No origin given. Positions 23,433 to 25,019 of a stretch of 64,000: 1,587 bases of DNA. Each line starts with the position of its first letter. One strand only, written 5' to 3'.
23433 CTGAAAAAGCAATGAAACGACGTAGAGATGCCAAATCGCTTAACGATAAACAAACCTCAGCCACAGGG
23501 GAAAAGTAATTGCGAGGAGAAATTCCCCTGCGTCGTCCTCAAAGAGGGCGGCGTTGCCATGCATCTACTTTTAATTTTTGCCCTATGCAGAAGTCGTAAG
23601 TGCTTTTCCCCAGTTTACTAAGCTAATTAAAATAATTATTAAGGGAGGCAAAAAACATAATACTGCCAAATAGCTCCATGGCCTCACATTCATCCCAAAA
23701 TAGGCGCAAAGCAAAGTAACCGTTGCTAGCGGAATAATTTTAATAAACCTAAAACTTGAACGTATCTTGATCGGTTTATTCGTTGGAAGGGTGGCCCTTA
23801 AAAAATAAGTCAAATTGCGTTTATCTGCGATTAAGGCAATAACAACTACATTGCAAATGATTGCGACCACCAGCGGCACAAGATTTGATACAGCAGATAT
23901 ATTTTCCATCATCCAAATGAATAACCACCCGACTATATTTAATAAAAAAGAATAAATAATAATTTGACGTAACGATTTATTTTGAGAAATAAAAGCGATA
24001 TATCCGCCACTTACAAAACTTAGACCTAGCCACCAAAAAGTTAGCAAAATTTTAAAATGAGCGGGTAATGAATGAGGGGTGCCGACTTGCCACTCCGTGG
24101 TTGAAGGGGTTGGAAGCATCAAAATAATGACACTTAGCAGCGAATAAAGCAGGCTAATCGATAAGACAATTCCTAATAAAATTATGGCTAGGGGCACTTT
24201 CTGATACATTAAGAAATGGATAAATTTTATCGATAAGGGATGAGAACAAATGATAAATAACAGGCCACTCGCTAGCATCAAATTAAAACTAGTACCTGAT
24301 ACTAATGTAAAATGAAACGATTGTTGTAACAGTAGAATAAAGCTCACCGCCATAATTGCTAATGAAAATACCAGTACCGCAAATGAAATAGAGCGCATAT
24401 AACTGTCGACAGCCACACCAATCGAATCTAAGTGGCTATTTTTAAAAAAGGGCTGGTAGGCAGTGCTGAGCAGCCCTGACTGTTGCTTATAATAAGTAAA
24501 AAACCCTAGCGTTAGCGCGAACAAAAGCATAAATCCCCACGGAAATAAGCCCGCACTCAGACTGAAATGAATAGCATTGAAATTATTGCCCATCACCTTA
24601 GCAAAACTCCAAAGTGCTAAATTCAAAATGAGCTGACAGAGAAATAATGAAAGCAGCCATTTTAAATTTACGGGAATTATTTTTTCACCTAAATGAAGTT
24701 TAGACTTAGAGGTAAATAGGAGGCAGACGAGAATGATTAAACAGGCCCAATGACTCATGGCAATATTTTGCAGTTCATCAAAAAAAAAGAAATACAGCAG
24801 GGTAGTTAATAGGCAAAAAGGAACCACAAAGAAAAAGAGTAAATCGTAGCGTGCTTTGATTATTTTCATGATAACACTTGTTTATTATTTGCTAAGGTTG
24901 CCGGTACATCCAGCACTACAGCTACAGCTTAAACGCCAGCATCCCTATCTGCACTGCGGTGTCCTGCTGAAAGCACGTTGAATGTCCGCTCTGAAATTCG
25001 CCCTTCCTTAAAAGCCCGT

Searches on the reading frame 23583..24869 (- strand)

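Call 19: search_protein_families(library=ncbifam, proteins=[window:23583-24869:-])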
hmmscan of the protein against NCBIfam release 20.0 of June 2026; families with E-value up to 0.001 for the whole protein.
window:23583-24869:- (428 aa): 0 families

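Call 65: search_protein_families(library=pfam, proteins=[window:23583-24869:-], max_evalue=0.01)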
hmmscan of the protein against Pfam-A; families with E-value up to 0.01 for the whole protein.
window:23583-24869:- (428 aa): 1 family
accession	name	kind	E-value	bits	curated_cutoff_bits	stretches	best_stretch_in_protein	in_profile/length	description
PF02028.23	BCCT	-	1.9e-05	23.8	27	1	105-320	130-351/485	BCCT, betaine/carnitine/choline family transporter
